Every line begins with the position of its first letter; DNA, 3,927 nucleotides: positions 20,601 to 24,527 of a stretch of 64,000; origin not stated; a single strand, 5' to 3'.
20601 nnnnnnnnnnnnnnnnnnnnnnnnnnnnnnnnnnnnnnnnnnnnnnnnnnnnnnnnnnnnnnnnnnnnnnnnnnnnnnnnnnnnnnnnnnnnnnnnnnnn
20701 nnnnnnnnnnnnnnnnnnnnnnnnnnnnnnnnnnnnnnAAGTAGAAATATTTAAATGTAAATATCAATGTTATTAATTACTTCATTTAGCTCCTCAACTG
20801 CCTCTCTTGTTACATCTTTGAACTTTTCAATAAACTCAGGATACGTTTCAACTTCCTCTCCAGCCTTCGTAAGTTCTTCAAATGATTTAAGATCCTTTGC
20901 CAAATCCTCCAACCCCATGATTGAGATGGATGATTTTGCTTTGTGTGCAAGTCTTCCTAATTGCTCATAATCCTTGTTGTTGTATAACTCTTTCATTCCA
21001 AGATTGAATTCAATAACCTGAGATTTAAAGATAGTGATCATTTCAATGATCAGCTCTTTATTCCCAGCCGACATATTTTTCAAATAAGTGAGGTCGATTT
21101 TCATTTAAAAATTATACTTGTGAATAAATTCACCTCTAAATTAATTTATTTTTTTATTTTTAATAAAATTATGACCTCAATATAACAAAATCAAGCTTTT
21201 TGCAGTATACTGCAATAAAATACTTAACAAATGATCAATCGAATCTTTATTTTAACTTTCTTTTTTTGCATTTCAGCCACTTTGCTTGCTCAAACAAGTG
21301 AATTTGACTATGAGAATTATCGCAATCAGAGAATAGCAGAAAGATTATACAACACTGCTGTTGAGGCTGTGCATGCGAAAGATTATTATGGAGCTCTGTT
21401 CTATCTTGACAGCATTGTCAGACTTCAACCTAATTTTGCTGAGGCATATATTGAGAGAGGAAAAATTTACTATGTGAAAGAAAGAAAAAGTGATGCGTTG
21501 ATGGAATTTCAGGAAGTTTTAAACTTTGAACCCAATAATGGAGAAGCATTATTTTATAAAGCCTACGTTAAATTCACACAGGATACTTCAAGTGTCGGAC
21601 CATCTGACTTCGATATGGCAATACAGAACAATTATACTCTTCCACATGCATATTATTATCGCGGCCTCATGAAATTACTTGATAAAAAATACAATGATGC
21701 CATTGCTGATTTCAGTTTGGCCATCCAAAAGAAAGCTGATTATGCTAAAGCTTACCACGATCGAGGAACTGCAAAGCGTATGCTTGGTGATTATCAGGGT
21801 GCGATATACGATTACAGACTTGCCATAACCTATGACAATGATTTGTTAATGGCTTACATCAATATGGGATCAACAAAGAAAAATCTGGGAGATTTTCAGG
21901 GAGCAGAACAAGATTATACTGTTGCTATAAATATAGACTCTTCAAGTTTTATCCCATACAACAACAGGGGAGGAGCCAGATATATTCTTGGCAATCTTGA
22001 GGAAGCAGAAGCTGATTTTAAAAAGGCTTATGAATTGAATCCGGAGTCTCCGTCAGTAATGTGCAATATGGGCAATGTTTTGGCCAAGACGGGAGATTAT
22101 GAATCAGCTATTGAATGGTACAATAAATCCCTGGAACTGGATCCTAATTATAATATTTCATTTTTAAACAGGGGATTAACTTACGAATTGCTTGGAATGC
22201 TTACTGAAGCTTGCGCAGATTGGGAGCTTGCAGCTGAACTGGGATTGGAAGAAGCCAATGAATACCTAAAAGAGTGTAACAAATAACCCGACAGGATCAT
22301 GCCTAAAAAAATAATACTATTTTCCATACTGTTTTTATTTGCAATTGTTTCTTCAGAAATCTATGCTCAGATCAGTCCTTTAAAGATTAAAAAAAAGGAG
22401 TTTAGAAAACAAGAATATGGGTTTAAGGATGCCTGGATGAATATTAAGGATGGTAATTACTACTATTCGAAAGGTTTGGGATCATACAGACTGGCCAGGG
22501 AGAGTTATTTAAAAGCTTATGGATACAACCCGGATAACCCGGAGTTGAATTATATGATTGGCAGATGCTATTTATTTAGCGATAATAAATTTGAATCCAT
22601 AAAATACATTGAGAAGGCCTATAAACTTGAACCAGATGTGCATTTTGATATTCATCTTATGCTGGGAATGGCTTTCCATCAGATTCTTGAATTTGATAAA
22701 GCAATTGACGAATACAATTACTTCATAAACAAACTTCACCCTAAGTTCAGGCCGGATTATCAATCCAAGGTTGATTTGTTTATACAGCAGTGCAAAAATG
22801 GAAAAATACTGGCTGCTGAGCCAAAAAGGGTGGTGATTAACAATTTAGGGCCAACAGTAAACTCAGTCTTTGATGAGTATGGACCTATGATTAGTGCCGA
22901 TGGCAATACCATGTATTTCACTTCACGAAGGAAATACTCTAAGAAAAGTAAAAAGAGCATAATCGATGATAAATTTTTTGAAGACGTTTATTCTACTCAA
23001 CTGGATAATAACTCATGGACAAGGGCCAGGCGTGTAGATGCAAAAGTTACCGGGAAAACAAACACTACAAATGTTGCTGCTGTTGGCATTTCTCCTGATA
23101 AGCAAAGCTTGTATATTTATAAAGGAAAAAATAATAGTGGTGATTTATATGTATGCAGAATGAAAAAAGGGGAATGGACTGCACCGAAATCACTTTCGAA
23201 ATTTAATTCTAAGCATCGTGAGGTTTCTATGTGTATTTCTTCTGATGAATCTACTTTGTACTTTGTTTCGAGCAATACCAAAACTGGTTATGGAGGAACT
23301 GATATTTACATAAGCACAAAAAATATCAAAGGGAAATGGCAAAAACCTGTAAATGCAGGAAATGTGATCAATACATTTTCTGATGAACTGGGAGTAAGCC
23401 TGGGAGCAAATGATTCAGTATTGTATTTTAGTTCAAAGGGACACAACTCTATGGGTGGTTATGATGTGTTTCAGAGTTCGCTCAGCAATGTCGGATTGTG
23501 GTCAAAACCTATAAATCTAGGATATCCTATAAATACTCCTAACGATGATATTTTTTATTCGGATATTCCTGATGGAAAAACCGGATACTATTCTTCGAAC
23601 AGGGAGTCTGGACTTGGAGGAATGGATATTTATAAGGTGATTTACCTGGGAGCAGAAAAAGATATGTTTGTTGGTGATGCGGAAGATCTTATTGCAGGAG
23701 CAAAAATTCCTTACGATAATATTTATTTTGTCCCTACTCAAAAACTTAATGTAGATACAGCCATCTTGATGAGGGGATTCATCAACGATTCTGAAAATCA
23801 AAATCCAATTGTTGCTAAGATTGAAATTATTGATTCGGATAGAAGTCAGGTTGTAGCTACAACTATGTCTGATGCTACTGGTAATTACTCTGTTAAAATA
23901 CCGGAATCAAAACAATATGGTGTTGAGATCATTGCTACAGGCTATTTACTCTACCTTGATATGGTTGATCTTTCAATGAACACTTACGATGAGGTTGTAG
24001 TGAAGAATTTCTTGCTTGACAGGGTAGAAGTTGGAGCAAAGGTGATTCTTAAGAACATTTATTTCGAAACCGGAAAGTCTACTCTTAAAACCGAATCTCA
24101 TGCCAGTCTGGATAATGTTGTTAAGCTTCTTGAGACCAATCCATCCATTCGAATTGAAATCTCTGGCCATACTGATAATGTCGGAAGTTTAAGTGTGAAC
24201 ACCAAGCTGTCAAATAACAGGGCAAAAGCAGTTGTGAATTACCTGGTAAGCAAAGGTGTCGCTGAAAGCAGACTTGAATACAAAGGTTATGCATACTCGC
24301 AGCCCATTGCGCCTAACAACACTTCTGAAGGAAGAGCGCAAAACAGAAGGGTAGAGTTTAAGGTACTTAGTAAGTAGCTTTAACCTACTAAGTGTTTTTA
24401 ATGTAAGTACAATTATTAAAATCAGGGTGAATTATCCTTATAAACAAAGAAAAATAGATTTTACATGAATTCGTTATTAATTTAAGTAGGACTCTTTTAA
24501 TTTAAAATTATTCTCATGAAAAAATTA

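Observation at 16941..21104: HTCS-like sensor kinase stripped of its output, convergent with a stand-alone Hpt-STAS operon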

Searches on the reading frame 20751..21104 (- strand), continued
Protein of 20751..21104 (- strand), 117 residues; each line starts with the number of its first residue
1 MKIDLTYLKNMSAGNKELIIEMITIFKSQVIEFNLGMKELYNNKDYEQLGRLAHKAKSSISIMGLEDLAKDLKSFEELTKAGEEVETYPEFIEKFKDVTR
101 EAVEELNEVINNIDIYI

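Call 48: search_protein_families(library=ncbifam, proteins=[L090:7113-9476:+, L090:9466-10017:+, L090:3779-5824:-], max_evalue=0.00001)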
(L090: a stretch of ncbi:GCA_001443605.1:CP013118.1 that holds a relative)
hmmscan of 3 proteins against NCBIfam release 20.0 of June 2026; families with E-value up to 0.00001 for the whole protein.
L090:7113-9476:+ (787 aa): 18 families
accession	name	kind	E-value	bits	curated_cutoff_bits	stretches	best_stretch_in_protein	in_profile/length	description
NF053607.1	CHU_0125_OmpA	equivalog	3.3e-47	161.3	620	2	5-522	5-542/639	CHU_0125 family OmpA-like outer membrane integrity protein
NF052230.1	T9SS_PorE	exception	1e-45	156.2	600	2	267-525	285-529/648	PorE family type IX secretion system protein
NF053611.1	YiaD_Gzip_OmpA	equivalog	6.5e-19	68.4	175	1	667-776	94-206/206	YiaD family glycine zipper/OmpA-like lipoprotein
NF053613.1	OMP_toxin_LptF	equivalog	3.2e-14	53.2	400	1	660-776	126-245/256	lipotoxin F family OmpA-related lipoprotein LptF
NF053585.1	OMP_LP_YfiB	equivalog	1.1e-13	51.3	128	1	670-777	51-161/163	outer membrane lipoprotein YfiB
TIGR02802.1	Pal_lipo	equivalog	1.6e-13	50.6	125.35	1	676-775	1-103/104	peptidoglycan-associated lipoprotein Pal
TIGR03789.1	pdsO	hypoth_equivalog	4.6e-13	49.4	152.2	1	644-761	113-225/243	sortase-associated OmpA-like protein PdsO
NF008067.1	PRK10802.1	equivalog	1.5e-11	44.4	261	1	672-773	64-168/171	peptidoglycan-associated lipoprotein Pal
NF045787.1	OmpABordt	equivalog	1.6e-10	41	200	1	666-776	77-189/194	outer membrane protein OmpA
NF053612.1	anchor_PA1041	equivalog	1.4e-09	38.3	250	1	667-776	121-235/236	PA1041 family peptidoglycan-binding anchor lipoprotein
NF047726.1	AutTranAdhPGAsTpgA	equivalog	4.4e-09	35.9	350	1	677-760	158-242/268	trimeric autotransporter adhesin/peptidogylcan-associated protein TpgA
NF006285.1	PRK08457.1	equivalog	5.5e-09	36.2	250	1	605-776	47-230/253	flagellar motor protein MotB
NF045788.1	Omp38Acinit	equivalog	1.5e-07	30.8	500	1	672-749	238-316/354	outer membrane protein Omp38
NF040959.1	MamA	equivalog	1.7e-07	30.9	200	1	17-120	65-166/204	magnetosome protein MamA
TIGR02917.1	PEP_TPR_lipo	equivalog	2e-07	29.3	312.2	1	16-117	763-861/899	XrtA/PEP-CTERM system TPR-repeat protein PrsT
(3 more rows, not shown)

L090:9466-10017:+ (183 aa): 2 families
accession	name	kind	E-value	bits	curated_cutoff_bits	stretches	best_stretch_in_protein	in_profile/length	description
NF053591.1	YfiR_like_TOL0243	equivalog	4e-40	137.2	125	1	27-175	1-148/150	TOL_0243 family YfiR-like periplasmic protein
NF053586.1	sequest_YfiR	equivalog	5.8e-07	29.7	85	1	40-174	14-141/141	regulatory sequestration protein YfiR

L090:3779-5824:- (681 aa): 39 families (the best 25 are shown)
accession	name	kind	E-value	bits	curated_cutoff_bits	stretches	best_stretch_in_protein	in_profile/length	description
NF053607.1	CHU_0125_OmpA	equivalog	5.9e-106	355.4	620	1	41-680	20-638/639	CHU_0125 family OmpA-like outer membrane integrity protein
NF052230.1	T9SS_PorE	exception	1.5e-88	297.7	600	2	39-435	24-416/648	PorE family type IX secretion system protein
NF053611.1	YiaD_Gzip_OmpA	equivalog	4.5e-39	134.3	175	1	557-678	84-206/206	YiaD family glycine zipper/OmpA-like lipoprotein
NF053612.1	anchor_PA1041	equivalog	8.7e-31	107.7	250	1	564-678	118-235/236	PA1041 family peptidoglycan-binding anchor lipoprotein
NF053613.1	OMP_toxin_LptF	equivalog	1.7e-26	93.5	400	1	566-677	133-244/256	lipotoxin F family OmpA-related lipoprotein LptF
NF053585.1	OMP_LP_YfiB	equivalog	6.6e-26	91.1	128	1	574-675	56-157/163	outer membrane lipoprotein YfiB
NF045787.1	OmpABordt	equivalog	8.9e-26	90.8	200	1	563-679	73-190/194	outer membrane protein OmpA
NF006541.1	PRK09038.1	equivalog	2.9e-24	86.1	283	1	559-679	125-249/253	flagellar motor protein MotD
TIGR03350.1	type_VI_ompA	equivalog_domain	3.2e-24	85.4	139.8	1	556-678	10-137/137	type VI secretion system protein TssL, long form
NF045788.1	Omp38Acinit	equivalog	1.3e-22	80.4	500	1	564-674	232-342/354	outer membrane protein Omp38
NF005999.0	PRK08126.1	subfamily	4.2e-21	75.2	571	1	575-678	324-430/432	hypothetical protein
TIGR02802.1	Pal_lipo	equivalog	8.5e-21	74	125.35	1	576-677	2-103/104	peptidoglycan-associated lipoprotein Pal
NF007804.1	PRK10510.1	equivalog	2.7e-20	72.7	307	1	574-677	112-215/219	OmpA family lipoprotein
NF038224.1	OmpA_like_CmpA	equivalog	3.5e-20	72.6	300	1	574-679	110-215/233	C-OmpA-like family protein CmpA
NF005382.1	PRK06925.1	equivalog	5.4e-20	72.6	264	1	562-676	102-221/225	flagellar motor protein MotS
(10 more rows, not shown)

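Call 58: find_related_loci(query=A3, collection=metagenome_contigs, flank=10000)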
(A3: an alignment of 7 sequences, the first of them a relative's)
Query A3 (111 aa) in metagenome_contigs; peptide patterns used: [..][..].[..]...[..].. (x = any residue, [..] = any of these).
600 stretches matched a pattern (row limit reached: there are more); 563 encode a relative of the query (tblastn E <= 1e-3); the best 80 are kept; 80 distinct loci.
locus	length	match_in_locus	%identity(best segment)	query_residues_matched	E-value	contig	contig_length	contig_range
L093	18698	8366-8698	99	1-111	4e-69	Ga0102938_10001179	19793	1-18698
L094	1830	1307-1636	41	1-110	1e-30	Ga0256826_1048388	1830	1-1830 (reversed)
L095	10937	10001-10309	41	8-110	2e-29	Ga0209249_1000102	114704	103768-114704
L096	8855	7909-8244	44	1-111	2e-28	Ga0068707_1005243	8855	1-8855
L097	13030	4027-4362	43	1-111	3e-28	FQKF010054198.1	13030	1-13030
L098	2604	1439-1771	47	1-110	7e-28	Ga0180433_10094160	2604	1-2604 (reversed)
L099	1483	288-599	49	8-110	4e-28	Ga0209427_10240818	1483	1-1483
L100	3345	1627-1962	43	1-111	1e-27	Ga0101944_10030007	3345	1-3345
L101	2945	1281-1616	39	1-111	1e-27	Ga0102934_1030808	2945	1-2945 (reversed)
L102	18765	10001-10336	43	1-111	2e-27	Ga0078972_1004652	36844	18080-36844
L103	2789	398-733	43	1-111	4e-27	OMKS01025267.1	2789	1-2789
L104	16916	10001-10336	43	1-111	5e-27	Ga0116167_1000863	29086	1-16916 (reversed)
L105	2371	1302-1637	40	1-111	5e-27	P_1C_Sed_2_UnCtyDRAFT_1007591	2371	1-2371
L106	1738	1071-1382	45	8-110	1e-26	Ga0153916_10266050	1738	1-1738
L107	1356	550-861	43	8-110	7e-27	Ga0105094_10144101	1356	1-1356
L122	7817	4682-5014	42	1-110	7e-26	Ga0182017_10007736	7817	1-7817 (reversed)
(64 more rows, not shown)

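Call 61: search_protein_families(library=pfam, proteins=[L095:10372-10803:+, L095:8932-9360:+, L095:8302-8859:+, L095:7408-8283:+, L095:7006-7395:+, L095:5965-6993:+, L122:5157-5681:-, L097:5417-6133:-, L095:9980-10324:+], max_evalue=0.001)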
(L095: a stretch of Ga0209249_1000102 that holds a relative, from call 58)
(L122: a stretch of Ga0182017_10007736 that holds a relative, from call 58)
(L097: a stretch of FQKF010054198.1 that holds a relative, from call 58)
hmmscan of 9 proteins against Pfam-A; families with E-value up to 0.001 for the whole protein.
L095:10372-10803:+ (143 aa): 1 family
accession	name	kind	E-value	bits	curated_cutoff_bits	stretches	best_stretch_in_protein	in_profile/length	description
PF00072.30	Response_reg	-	8.2e-27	94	30.2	1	8-119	1-110/111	Response regulator receiver domain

L095:8932-9360:+ (142 aa): 1 family
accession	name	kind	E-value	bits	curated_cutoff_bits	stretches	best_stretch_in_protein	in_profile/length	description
PF12869.13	tRNA_anti-like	-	8.3e-22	77.8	23.5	1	5-137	9-144/146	tRNA_anti-like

L095:8302-8859:+ (185 aa): 1 family
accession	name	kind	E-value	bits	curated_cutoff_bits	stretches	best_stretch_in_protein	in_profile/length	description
PF04264.18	YceI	-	1.2e-15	58.6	23.7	1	32-178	11-148/150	YceI-like domain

L095:7408-8283:+ (291 aa): 1 family
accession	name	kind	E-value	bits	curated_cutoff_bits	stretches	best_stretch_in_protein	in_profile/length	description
PF19089.6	DUF5777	-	2.6e-94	315.5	23.1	1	41-288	1-247/247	Membrane bound beta barrel domain (DUF5777)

L095:7006-7395:+ (129 aa): 0 families

L095:5965-6993:+ (342 aa): 2 families
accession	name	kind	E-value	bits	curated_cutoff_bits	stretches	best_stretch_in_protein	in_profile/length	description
PF07635.16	PSCyt1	-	8.4e-16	58.8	22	1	174-226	3-58/59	Planctomycete cytochrome C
PF13442.11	Cytochrome_CBB3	-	3e-05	24.7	27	0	267-332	6-62/68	Cytochrome C oxidase, cbb3-type, subunit III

L122:5157-5681:- (174 aa): 1 family
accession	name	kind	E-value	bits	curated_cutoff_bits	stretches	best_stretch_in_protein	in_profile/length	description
PF00072.30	Response_reg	-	5.1e-29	101.1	30.2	1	14-125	1-110/111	Response regulator receiver domain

L097:5417-6133:- (238 aa): 2 families
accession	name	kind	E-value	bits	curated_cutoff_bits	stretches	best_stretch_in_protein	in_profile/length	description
PF00072.30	Response_reg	-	2.3e-31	108.7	30.2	1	8-117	1-110/111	Response regulator receiver domain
PF00486.34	Trans_reg_C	-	1.9e-15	57.1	26.2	1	157-227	5-77/77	Transcriptional regulatory protein, C terminal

L095:9980-10324:+ (114 aa): 2 families
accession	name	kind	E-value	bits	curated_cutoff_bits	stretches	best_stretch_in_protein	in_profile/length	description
PF01740.26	STAS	-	2.5e-16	59.8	22.6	1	9-105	9-105/106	STAS domain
PF13466.11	STAS_2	-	1.8e-08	34.8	29.2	1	29-93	15-79/80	STAS domain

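Call 73: list_cluster_members(proteins=[window:20751-21101:-, window:20400-20735:-, window:16941-20183:+])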
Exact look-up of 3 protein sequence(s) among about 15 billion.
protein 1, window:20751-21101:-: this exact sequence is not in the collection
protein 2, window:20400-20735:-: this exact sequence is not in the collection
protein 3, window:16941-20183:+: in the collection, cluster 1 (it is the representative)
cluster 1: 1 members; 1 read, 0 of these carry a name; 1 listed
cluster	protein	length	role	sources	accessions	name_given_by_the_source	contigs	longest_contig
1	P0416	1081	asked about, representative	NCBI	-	-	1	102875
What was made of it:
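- The kinase is the sole member of its 90%-identity cluster (call 73).
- Tried and rejected: This is harmless for the searches but explains the "not in collection" result in call 73.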

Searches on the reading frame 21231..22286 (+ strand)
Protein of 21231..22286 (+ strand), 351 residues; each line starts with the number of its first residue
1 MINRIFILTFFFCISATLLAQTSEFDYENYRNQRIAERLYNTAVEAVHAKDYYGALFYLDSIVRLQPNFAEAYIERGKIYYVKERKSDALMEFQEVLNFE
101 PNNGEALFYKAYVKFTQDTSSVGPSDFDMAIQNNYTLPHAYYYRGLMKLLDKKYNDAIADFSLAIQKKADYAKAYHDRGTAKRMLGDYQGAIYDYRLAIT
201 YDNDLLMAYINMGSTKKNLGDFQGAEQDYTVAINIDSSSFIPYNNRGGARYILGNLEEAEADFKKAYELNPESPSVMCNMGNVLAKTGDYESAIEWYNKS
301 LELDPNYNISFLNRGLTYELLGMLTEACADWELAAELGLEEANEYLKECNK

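Call 10: search_protein_families(library=pfam, proteins=[window:21231-22286:+], max_evalue=0.001)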
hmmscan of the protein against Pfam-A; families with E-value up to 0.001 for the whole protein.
window:21231-22286:+ (351 aa): 16 families
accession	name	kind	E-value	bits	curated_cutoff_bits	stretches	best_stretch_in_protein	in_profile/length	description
PF00515.34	TPR_1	-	1.9e-37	126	27.8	2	276-307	3-34/34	Tetratricopeptide repeat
PF07719.23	TPR_2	-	8.4e-37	122.7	27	2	276-307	3-34/34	Tetratricopeptide repeat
PF13414.12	TPR_11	-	1e-32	111.9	26.8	2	281-322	1-42/42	TPR repeat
PF13431.12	TPR_17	-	3.6e-24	83.4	24.4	1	263-295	2-34/34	Tetratricopeptide repeat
PF13181.12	TPR_8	-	8.3e-23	79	25.7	2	276-307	3-34/34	Tetratricopeptide repeat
PF13424.12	TPR_12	-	2.7e-18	66.4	30.1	1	242-304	5-75/77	Tetratricopeptide repeat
PF13371.12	TPR_9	-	1.7e-15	57.3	35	0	49-106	8-65/73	Tetratricopeptide repeat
PF13432.12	TPR_16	-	3.1e-14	53.5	32.7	1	253-307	10-64/65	Tetratricopeptide repeat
PF14559.12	TPR_19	-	3.9e-14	53.2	25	1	254-306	5-57/68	Tetratricopeptide repeat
PF13428.12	TPR_14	-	4.3e-12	45.9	23.5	0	280-307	7-34/44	Tetratricopeptide repeat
PF13374.12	TPR_10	-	2.5e-07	30.9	27.5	0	276-302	4-30/42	Tetratricopeptide repeat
PF23914.1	TPR_CcmH_CycH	-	3.2e-06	27.5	42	1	252-336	62-149/158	Cytochrome c-type biogenesis protein H TPR domain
PF13174.12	TPR_6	-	0.00021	22.2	26.3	0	311-331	3-23/33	Tetratricopeptide repeat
PF13176.12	TPR_7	-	0.00029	21.2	27.9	0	279-305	4-30/36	Tetratricopeptide repeat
PF25062.1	ARM_TT21_N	-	0.00055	20.2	40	0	32-113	95-177/222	Tetratricopeptide repeat protein 21 N-terminal ARM repeat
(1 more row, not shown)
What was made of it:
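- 21231..22286 (+): TPR protein (351 aa), a conserved neighbour transcribed divergently from the pair. Pfam TPR families (call 10).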

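Call 48: search_protein_families(library=ncbifam, proteins=[window:21231-22286:+], max_evalue=0.00001)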
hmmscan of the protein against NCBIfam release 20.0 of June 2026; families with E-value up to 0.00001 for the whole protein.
window:21231-22286:+ (351 aa): 18 families
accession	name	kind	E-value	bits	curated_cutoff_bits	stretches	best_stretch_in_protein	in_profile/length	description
TIGR00990.1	3a0801s09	subfamily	1.3e-23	83.5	757.25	2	170-272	329-431/615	mitochondrial import receptor subunit TOM70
TIGR02917.1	PEP_TPR_lipo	equivalog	1.4e-21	76.2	312.2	2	33-191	156-314/899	XrtA/PEP-CTERM system TPR-repeat protein PrsT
TIGR02521.1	type_IV_pilW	equivalog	2.3e-19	69.9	154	2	150-297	43-192/234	type IV pilus biogenesis/stability protein PilW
NF008391.2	PRK11189.1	equivalog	3e-19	69.6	250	1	256-327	81-152/297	lipoprotein NlpI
NF040959.1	MamA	equivalog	4.9e-19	68.6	200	2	51-236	23-203/204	magnetosome protein MamA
TIGR02552.1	LcrH_SycD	equivalog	1.9e-14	53.5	104.8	0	186-274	32-120/136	SycD/LcrH family type III secretion system chaperone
NF033762.1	social_mot_Tgl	equivalog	2.5e-13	49.9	225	1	211-301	36-127/252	social motility TPR repeat lipoprotein Tgl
NF047371.1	FlcA_CTERM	equivalog_domain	1e-11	44.1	300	1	196-302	428-535/646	periplasmic flagellar collar protein FlcA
NF033920.0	C39_PA2778_fam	equivalog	3.6e-11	43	150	0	254-335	170-251/255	PA2778 family cysteine peptidase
NF047507.1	TPR_BatC_Lepto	exception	5.1e-11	42.4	175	1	245-308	63-130/214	TPR repeat-containing protein BatC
NF033758.1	gliding_GltE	equivalog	1.1e-10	41.1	225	0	138-237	222-321/411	adventurous gliding motility TPR repeat lipoprotein GltE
NF008755.0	PRK11788.1-3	equivalog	1.5e-08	34.4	430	0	126-192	25-90/388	lipopolysaccharide assembly protein LapB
TIGR04510.1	mod_pep_cyc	subfamily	4.4e-08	32.1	400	0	37-191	399-555/814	putative peptide modification system cyclase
TIGR02795.1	tol_pal_ybgF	equivalog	5e-08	33.6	90.1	0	247-299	46-101/119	tol-pal system protein YbgF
NF011886.0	PRK15359.1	equivalog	1.1e-07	31.8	146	0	138-236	24-122/144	type III secretion system chaperone protein SscB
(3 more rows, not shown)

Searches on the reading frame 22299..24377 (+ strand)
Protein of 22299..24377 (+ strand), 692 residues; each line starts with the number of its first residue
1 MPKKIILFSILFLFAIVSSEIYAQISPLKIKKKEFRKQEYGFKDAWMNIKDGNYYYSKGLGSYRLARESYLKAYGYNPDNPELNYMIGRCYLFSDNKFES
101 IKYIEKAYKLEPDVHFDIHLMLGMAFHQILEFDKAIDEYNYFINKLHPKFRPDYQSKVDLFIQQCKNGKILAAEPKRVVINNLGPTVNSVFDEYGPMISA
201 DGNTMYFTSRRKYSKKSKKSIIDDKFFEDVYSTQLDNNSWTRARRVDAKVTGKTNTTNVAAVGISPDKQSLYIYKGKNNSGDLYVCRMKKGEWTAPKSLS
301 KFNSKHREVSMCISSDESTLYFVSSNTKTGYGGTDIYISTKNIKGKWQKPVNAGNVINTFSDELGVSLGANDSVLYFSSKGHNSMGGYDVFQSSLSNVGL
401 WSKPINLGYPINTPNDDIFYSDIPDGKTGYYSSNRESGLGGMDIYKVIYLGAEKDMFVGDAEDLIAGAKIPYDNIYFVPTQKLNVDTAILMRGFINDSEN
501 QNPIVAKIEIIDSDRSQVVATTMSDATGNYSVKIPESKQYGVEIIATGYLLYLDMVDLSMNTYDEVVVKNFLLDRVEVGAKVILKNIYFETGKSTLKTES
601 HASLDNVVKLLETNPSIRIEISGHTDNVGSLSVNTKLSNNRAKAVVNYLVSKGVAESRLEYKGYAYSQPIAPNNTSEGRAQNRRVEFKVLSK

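Call 10: search_protein_families(library=pfam, proteins=[window:22299-24377:+], max_evalue=0.001)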
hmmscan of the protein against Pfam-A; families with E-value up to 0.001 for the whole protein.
window:22299-24377:+ (692 aa): 9 families
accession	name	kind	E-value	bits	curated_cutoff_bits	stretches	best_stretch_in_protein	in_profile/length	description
PF00691.25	OmpA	-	1.3e-23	83.6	27.2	1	588-683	1-98/98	OmpA family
PF07676.18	PD40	-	1.1e-14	54.4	20.9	1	187-214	5-31/38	WD40-like Beta Propeller Repeat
PF13181.12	TPR_8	-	3e-07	30.5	25.7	0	82-113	2-33/34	Tetratricopeptide repeat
PF07719.23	TPR_2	-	3.6e-06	27.1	27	0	81-113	1-33/34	Tetratricopeptide repeat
PF24681.1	Kelch_KLHDC2_KLHL20_DRC7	-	5.5e-06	26.3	50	1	224-359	22-153/221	KLHDC2/KLHL20/DRC7 Kelch-repeats domain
PF05359.17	DUF748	-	5.7e-06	25.1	50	1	579-627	873-921/1037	Domain of Unknown Function (DUF748)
PF13620.12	CarboxypepD_reg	-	0.00015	22.5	32.3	1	492-550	3-60/82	Carboxypeptidase regulatory-like domain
PF13432.12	TPR_16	-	0.00021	22.1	32.7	0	60-92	10-42/65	Tetratricopeptide repeat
PF14559.12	TPR_19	-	0.00056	20.6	25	0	61-95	5-39/68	Tetratricopeptide repeat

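Call 48: search_protein_families(library=ncbifam, proteins=[window:22299-24377:+], max_evalue=0.00001)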
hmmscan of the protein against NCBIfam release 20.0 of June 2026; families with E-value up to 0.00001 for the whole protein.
window:22299-24377:+ (692 aa): 39 families (the best 25 are shown)
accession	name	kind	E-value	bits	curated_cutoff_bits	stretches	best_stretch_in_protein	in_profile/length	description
NF053607.1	CHU_0125_OmpA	equivalog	3.2e-86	290.2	620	1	61-691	33-638/639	CHU_0125 family OmpA-like outer membrane integrity protein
NF052230.1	T9SS_PorE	exception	4.6e-70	236.6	600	2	48-446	21-415/648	PorE family type IX secretion system protein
NF053611.1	YiaD_Gzip_OmpA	equivalog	2.1e-37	128.8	175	1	584-689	101-206/206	YiaD family glycine zipper/OmpA-like lipoprotein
NF053612.1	anchor_PA1041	equivalog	3.3e-29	102.5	250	1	584-689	130-235/236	PA1041 family peptidoglycan-binding anchor lipoprotein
NF045787.1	OmpABordt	equivalog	2.3e-25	89.4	200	1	580-690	79-190/194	outer membrane protein OmpA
NF053613.1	OMP_toxin_LptF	equivalog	1.9e-23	83.5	400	1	576-688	132-244/256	lipotoxin F family OmpA-related lipoprotein LptF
TIGR03350.1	type_VI_ompA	equivalog_domain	2e-22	79.6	139.8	1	582-689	26-137/137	type VI secretion system protein TssL, long form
TIGR03789.1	pdsO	hypoth_equivalog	2.6e-22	79.7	152.2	1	582-688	136-242/243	sortase-associated OmpA-like protein PdsO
NF053585.1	OMP_LP_YfiB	equivalog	5e-22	78.5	128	1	586-686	57-157/163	outer membrane lipoprotein YfiB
NF006541.1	PRK09038.1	equivalog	5.1e-22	78.7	283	1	575-690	130-249/253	flagellar motor protein MotD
NF045788.1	Omp38Acinit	equivalog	1.2e-21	77.2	500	1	586-685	242-342/354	outer membrane protein Omp38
NF033763.1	exchanger_TraB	exception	1.4e-21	76.1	700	1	573-690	380-498/522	outer membrane exchange protein TraB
NF007804.1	PRK10510.1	equivalog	5e-21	75.1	307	1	585-688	112-215/219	OmpA family lipoprotein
TIGR02802.1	Pal_lipo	equivalog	7.8e-21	74.1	125.35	1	587-688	2-103/104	peptidoglycan-associated lipoprotein Pal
NF038224.1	OmpA_like_CmpA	equivalog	2.7e-19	69.6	300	1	586-690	111-215/233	C-OmpA-like family protein CmpA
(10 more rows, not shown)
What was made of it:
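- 22299..24377 (+): TPR/PD40/OmpA envelope protein (692 aa), related to CHU_0125 and PorE but below their cutoffs. It is a conserved neighbour. Calls 10 and 48.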
